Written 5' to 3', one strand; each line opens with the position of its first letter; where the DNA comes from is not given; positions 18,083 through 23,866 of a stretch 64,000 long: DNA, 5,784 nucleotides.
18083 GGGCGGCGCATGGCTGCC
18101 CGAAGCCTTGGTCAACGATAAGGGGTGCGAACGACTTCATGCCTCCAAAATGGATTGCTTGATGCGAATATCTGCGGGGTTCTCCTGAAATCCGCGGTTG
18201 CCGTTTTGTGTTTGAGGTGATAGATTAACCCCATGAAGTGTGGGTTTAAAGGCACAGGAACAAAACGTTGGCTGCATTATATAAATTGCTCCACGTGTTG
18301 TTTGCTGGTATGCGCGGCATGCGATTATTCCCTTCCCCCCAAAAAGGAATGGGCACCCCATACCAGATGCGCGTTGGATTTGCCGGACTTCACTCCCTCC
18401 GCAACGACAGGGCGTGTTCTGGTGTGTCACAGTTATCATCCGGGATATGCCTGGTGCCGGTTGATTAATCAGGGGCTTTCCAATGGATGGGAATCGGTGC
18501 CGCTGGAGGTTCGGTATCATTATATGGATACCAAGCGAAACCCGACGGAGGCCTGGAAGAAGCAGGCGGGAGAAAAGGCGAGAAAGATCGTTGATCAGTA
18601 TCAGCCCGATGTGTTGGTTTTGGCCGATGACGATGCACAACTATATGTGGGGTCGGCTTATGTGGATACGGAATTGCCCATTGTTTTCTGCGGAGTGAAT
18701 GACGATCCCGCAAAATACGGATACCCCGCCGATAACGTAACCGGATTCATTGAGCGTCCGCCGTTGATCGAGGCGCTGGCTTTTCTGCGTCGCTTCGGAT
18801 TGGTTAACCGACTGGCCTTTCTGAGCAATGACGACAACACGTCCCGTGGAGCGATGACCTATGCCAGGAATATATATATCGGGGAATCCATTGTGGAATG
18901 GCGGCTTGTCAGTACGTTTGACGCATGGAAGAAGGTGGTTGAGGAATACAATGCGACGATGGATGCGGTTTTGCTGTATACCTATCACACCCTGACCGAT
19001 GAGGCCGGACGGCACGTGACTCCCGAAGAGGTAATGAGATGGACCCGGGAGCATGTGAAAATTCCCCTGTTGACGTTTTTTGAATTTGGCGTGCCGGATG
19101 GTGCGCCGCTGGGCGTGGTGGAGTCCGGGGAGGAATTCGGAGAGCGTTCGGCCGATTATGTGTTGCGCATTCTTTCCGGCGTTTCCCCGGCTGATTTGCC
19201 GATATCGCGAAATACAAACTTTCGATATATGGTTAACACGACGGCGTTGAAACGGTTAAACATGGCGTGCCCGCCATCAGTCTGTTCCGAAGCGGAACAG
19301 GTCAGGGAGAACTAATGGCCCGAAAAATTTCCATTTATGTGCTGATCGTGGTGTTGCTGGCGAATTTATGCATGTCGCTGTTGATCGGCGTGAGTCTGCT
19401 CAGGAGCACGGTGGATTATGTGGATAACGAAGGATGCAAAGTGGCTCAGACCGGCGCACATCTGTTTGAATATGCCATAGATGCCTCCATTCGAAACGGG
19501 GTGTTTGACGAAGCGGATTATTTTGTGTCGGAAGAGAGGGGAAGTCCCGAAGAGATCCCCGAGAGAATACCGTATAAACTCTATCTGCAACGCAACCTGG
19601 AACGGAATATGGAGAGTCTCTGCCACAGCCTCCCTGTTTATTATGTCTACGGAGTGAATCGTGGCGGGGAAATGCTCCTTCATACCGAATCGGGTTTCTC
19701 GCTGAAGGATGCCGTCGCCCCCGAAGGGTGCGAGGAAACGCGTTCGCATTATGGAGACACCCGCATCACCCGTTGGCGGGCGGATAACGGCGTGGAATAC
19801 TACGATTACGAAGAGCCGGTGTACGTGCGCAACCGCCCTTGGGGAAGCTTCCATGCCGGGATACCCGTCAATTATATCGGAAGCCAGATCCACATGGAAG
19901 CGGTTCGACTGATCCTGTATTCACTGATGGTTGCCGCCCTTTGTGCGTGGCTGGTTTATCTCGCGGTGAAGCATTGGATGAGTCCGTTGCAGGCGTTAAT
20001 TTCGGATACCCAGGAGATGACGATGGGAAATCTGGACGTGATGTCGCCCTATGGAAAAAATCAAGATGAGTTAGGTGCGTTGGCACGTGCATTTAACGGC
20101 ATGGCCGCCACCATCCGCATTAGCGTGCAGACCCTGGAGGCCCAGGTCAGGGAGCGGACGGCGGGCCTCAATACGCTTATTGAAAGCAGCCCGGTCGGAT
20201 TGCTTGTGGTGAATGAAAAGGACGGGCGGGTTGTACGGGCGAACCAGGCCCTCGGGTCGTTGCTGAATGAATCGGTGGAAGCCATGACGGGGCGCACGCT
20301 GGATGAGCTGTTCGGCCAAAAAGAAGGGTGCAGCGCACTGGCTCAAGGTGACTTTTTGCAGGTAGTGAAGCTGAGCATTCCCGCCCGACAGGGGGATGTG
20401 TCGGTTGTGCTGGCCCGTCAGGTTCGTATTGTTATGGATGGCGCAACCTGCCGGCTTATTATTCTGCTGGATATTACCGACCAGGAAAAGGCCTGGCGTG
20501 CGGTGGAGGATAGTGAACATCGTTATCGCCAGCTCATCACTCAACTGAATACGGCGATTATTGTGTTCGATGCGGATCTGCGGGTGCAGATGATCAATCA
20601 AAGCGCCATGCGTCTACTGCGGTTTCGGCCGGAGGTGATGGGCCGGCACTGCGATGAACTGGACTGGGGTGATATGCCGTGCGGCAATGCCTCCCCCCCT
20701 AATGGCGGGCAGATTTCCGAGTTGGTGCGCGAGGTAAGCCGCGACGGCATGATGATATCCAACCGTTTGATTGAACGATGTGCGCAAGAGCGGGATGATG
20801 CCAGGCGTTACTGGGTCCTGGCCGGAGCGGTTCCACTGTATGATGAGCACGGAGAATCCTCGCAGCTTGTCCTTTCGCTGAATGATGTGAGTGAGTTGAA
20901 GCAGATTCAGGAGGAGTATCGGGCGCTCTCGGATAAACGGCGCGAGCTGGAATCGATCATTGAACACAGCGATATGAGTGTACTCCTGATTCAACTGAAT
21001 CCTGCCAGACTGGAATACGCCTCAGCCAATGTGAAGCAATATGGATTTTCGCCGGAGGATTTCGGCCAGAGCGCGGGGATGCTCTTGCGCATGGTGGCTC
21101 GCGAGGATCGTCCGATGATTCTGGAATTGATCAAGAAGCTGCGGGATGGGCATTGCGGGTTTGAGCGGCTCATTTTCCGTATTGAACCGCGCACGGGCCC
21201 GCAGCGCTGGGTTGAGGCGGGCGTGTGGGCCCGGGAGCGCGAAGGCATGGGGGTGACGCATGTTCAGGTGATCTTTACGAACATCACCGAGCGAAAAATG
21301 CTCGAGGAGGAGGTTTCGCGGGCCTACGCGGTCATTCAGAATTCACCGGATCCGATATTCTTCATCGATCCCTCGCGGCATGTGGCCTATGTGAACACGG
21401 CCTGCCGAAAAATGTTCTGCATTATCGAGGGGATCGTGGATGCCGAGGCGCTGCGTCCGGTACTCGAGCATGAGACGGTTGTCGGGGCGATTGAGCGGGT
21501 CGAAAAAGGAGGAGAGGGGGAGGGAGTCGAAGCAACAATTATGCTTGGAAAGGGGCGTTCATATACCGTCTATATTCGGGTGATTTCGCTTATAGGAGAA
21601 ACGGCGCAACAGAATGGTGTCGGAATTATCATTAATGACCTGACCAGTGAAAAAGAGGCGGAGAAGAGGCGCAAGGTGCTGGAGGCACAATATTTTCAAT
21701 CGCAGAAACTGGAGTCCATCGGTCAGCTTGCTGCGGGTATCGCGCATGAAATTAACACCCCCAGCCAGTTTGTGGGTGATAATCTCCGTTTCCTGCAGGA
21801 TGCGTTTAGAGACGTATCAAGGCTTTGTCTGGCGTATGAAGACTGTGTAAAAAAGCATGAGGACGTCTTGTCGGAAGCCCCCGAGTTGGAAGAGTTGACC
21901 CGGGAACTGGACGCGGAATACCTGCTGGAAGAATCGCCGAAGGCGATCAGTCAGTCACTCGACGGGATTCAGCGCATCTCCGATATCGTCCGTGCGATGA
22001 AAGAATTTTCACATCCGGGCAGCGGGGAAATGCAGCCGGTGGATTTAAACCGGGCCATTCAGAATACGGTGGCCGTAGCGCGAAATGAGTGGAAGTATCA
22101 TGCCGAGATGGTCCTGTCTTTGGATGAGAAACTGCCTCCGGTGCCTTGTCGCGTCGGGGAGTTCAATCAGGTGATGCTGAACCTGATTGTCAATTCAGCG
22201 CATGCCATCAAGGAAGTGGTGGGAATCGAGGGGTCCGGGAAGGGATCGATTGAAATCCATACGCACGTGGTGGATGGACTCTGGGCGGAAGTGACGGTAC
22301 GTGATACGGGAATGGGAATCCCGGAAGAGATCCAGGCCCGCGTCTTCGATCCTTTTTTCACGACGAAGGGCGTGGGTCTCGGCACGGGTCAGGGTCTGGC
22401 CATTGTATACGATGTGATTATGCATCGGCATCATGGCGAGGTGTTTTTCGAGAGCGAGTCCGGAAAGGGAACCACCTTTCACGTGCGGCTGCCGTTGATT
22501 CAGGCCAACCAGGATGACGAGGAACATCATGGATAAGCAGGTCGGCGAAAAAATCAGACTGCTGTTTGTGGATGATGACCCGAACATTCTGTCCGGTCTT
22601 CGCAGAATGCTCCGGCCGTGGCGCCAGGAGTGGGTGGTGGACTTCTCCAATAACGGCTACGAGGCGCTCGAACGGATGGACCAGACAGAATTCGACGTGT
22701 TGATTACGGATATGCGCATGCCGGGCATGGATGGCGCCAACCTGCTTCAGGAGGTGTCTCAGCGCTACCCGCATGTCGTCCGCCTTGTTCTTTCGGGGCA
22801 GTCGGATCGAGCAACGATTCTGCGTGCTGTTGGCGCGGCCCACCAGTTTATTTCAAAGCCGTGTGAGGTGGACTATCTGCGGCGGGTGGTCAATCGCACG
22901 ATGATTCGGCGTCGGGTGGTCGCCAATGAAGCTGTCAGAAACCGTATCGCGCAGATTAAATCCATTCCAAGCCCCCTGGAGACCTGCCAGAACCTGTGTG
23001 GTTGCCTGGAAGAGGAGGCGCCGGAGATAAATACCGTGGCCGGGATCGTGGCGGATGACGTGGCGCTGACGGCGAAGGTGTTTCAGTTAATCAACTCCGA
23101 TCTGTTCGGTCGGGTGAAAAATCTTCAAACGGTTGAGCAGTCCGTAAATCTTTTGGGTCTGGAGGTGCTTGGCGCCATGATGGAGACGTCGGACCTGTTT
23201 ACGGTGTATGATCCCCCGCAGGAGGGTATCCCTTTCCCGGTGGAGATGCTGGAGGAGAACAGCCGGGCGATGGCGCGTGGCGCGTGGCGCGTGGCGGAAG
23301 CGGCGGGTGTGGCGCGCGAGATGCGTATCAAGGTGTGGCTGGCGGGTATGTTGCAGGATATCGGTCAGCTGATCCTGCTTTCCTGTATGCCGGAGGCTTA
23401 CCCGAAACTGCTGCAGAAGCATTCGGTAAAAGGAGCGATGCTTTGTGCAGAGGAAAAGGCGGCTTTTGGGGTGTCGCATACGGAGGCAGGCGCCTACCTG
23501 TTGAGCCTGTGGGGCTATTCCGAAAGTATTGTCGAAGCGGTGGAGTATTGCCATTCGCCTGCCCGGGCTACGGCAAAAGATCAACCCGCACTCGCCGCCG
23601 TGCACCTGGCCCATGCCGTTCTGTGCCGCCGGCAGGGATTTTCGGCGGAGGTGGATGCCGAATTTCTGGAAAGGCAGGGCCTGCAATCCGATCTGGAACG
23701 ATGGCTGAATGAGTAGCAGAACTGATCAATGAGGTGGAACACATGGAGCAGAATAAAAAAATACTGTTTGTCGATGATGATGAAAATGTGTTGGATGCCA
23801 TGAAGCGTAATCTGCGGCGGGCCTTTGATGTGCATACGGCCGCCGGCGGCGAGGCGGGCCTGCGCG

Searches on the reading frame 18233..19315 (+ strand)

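Call 38: search_protein_families(library=pfam, proteins=[window:18233-19315:+], max_evalue=0.0001)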
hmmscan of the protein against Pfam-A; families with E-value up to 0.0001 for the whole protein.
window:18233-19315:+ (360 aa): 1 family
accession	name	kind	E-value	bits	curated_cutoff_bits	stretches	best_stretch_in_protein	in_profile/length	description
PF04392.18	ABC_sub_bind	-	4.1e-12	46.4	25.9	1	95-357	37-292/293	ABC transporter substrate binding protein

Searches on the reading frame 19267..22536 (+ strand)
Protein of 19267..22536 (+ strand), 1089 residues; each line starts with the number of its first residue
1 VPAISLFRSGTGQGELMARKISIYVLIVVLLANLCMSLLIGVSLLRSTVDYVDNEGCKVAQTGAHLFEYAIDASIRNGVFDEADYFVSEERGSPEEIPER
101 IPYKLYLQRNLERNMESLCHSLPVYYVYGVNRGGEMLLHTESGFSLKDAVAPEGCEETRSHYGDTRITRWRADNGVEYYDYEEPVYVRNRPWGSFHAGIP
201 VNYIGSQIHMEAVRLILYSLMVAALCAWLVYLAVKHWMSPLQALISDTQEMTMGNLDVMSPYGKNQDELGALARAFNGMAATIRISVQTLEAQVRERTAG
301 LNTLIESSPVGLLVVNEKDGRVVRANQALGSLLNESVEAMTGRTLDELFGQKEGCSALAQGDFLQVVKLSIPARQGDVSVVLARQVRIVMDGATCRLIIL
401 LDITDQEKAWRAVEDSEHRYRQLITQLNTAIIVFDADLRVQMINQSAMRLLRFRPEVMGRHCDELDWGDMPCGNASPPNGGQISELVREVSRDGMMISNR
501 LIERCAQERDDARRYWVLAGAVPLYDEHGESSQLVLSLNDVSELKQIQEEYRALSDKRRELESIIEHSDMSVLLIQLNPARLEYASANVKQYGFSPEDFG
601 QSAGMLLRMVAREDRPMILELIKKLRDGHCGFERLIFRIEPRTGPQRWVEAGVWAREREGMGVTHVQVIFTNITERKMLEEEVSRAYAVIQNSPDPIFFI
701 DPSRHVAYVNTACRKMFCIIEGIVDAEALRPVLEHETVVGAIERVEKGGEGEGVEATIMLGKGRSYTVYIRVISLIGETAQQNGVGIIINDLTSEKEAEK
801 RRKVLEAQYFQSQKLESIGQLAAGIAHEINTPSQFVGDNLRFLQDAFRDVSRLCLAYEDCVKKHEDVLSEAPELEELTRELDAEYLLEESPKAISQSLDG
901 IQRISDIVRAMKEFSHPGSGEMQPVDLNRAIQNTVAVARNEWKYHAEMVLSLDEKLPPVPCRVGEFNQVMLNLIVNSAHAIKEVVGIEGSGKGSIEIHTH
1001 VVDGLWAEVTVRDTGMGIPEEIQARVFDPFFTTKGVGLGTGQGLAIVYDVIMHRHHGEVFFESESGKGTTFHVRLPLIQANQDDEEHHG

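Call 38: search_protein_families(library=pfam, proteins=[window:19267-22536:+], max_evalue=0.0001)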
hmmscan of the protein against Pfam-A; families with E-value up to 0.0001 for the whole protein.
window:19267-22536:+ (1089 aa): 8 families
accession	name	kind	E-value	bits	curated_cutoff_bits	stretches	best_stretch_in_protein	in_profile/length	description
PF08448.16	PAS_4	-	6.2e-23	81.6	23.1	2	426-545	3-109/110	PAS fold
PF02518.31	HATPase_c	-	2.8e-21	76.5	26.4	1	967-1077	7-109/111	Histidine kinase-, DNA gyrase B-, and HSP90-like ATPase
PF13188.13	PAS_8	-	2.2e-18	65.9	21.8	0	419-467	2-52/65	PAS domain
PF13426.13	PAS_9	-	1.5e-17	64.2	27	1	430-543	3-103/103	PAS domain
PF00989.32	PAS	-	2e-17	63.6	22.6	0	688-791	5-112/113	PAS fold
PF00672.30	HAMP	-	1.3e-08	35.5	25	1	235-284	4-52/53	HAMP domain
PF12860.13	PAS_7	-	1.3e-07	32.2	27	0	425-458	2-35/115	PAS fold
PF08447.18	PAS_3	-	3.2e-06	27.8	25.6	0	584-653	3-72/89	PAS fold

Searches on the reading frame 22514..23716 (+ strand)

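Call 38: search_protein_families(library=pfam, proteins=[window:22514-23716:+], max_evalue=0.0001)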
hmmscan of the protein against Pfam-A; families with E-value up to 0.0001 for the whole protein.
window:22514-23716:+ (400 aa): 2 families
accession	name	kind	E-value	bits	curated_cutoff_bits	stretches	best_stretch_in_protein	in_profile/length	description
PF08668.18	HDOD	-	8.7e-34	117.2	22.9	1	151-349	1-196/196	HDOD domain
PF00072.30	Response_reg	-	2.1e-22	79.8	30.2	1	17-126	2-110/111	Response regulator receiver domain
